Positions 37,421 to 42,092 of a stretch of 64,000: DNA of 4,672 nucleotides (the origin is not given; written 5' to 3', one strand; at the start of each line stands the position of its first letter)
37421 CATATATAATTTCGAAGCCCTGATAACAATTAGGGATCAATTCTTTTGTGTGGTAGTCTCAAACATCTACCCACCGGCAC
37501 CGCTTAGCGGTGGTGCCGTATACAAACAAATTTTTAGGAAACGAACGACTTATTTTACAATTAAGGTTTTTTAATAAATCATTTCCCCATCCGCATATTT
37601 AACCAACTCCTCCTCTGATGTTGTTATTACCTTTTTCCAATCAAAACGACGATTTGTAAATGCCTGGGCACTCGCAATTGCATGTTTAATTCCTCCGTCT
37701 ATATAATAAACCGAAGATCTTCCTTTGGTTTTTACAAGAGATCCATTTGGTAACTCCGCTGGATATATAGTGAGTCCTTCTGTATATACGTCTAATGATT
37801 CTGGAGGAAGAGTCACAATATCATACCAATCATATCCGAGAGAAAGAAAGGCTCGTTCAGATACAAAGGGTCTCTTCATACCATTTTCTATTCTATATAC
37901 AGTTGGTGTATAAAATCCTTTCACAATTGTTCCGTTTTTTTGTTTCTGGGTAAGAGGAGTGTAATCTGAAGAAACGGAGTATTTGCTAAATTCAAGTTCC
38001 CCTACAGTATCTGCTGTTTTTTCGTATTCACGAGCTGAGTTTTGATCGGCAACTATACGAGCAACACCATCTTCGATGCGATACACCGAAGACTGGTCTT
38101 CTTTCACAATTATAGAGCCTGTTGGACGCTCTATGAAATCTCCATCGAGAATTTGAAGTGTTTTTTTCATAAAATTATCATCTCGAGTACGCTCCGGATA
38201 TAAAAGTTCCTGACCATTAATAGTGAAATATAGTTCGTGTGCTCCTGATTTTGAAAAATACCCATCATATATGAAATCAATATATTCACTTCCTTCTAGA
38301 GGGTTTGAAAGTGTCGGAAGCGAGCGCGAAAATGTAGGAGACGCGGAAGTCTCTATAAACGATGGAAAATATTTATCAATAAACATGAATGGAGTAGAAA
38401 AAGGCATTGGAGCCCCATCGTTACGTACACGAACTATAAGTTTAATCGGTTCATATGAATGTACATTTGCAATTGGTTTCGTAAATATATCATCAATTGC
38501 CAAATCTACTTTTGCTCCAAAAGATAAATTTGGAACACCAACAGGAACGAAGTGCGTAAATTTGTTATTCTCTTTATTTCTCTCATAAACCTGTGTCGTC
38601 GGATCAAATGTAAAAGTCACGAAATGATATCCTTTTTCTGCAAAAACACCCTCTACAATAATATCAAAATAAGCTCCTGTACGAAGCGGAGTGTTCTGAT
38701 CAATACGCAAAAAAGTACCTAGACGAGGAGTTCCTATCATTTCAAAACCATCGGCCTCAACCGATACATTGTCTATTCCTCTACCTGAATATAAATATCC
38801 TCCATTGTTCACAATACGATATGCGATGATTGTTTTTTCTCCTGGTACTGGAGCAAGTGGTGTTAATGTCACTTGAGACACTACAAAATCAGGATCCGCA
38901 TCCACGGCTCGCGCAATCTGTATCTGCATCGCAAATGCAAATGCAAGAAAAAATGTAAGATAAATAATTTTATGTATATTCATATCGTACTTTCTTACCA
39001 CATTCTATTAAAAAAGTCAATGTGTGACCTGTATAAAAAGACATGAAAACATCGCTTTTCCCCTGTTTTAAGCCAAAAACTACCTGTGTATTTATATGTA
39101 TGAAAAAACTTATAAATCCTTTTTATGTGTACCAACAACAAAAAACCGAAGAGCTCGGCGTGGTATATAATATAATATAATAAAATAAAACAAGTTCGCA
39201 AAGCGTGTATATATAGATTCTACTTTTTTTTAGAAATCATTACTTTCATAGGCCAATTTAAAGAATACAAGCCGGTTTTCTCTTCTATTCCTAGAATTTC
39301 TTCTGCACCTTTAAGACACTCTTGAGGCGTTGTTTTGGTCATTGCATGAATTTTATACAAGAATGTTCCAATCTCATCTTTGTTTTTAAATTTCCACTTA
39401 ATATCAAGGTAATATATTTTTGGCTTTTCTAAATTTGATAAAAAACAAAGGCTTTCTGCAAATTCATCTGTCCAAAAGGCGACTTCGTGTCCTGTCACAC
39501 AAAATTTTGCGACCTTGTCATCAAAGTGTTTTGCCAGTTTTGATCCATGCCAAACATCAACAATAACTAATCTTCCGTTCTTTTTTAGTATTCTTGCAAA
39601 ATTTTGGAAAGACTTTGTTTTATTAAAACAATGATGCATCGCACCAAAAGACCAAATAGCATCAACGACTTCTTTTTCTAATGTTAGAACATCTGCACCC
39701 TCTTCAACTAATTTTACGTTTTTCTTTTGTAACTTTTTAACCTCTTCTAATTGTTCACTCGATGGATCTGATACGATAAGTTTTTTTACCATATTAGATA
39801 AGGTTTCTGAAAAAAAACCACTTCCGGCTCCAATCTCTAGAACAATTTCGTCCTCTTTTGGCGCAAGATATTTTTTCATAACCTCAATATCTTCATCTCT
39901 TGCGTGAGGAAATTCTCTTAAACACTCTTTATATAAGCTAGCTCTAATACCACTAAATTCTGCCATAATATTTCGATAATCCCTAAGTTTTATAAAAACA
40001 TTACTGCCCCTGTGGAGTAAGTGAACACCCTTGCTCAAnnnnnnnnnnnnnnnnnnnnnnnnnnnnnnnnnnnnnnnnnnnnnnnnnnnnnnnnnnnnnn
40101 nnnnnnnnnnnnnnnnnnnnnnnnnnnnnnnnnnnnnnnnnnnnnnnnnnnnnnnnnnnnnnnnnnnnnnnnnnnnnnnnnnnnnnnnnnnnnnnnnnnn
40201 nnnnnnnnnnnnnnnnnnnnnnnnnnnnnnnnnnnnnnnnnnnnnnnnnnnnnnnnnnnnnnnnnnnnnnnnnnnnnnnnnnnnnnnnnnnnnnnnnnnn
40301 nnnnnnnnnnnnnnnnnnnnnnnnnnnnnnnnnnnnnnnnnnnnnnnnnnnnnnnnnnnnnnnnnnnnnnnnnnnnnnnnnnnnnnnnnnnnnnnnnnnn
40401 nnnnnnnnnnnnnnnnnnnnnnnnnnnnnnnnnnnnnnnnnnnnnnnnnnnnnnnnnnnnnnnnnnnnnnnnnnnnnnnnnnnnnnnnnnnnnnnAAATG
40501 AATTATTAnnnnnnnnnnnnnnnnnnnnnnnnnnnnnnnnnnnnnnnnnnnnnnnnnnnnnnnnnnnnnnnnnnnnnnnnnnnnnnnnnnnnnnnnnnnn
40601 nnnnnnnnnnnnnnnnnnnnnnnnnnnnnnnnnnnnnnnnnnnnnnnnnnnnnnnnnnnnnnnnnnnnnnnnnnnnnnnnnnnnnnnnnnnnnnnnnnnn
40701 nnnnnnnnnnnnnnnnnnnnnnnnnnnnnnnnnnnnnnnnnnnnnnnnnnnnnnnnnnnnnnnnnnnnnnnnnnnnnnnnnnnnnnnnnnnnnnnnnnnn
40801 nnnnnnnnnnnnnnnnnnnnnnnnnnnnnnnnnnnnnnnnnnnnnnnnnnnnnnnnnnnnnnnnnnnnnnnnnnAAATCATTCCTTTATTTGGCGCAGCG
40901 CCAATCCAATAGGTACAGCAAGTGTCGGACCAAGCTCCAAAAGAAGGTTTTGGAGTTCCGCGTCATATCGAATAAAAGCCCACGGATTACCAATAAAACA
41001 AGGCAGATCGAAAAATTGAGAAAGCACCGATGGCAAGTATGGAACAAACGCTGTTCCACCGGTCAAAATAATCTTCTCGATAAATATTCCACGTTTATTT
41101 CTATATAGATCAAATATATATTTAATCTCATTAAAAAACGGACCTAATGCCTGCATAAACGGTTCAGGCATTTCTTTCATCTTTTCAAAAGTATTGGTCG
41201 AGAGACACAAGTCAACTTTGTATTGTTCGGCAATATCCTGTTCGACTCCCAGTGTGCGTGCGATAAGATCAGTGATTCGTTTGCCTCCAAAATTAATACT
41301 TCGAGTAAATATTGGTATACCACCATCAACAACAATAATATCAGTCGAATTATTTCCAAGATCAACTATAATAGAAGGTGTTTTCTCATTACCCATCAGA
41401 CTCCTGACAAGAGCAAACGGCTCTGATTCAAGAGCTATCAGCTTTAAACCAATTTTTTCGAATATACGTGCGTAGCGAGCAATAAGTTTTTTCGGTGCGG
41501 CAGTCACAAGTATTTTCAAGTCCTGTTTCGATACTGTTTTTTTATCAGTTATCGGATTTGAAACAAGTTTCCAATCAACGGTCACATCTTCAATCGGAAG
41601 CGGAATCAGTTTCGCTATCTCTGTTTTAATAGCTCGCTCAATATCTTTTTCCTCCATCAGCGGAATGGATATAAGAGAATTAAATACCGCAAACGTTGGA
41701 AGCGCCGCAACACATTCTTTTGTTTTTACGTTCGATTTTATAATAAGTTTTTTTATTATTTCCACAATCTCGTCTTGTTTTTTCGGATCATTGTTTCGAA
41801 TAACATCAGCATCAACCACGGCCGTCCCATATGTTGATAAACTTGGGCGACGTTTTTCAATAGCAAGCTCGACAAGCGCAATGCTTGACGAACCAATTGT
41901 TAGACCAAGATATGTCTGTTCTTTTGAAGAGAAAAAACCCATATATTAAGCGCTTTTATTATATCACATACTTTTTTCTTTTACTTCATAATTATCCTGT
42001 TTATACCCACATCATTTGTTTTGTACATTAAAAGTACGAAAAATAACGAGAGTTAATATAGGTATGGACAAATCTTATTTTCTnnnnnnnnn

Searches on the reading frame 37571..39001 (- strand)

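Call 64: search_protein_families(library=pfam, proteins=[window:37571-39001:-], max_evalue=0.000001)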
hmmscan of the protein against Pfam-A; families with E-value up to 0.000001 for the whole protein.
window:37571-39001:- (476 aa): 1 family
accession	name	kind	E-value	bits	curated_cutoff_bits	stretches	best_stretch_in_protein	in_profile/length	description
PF07705.17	CARDB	-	8.4e-07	29.6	22.7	0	37-149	2-100/101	CARDB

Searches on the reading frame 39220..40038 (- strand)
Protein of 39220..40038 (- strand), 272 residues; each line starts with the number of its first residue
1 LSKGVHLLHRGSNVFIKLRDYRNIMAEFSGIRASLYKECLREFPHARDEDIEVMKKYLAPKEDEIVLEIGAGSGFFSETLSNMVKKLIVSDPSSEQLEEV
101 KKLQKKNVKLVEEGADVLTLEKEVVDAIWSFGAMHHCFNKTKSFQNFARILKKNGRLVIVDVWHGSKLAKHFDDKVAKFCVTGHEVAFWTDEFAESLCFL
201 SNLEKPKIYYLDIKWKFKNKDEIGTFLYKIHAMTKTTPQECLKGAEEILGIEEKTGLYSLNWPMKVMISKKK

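Call 64: search_protein_families(library=pfam, proteins=[window:39220-40038:-], max_evalue=0.000001)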
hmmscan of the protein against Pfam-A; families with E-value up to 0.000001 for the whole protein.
window:39220-40038:- (272 aa): 5 families
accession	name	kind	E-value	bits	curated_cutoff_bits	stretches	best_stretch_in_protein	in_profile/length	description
PF08241.18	Methyltransf_11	-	5.7e-16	59.4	21.2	1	67-159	1-95/95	Methyltransferase domain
PF13649.12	Methyltransf_25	-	1.1e-13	52.1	27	1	66-155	1-97/97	Methyltransferase domain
PF13847.12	Methyltransf_31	-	5e-12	46.2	27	1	61-178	2-128/145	Methyltransferase domain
PF08242.18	Methyltransf_12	-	7.7e-11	43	30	1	67-157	1-98/98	Methyltransferase domain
PF13489.12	Methyltransf_23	-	3.4e-10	40.3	27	1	56-170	14-127/164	Methyltransferase domain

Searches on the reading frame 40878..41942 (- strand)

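Call 64: search_protein_families(library=pfam, proteins=[window:40878-41942:-], max_evalue=0.000001)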
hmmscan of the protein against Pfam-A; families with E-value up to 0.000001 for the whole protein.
window:40878-41942:- (354 aa): 2 families
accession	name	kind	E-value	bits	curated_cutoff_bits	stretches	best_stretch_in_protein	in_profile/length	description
PF11104.14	PilM_2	-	6.5e-45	154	27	1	13-351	1-339/340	Type IV pilus assembly protein PilM;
PF14450.12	FtsA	-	4.8e-10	40.3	31.8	1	192-321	2-113/127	Cell division protein FtsA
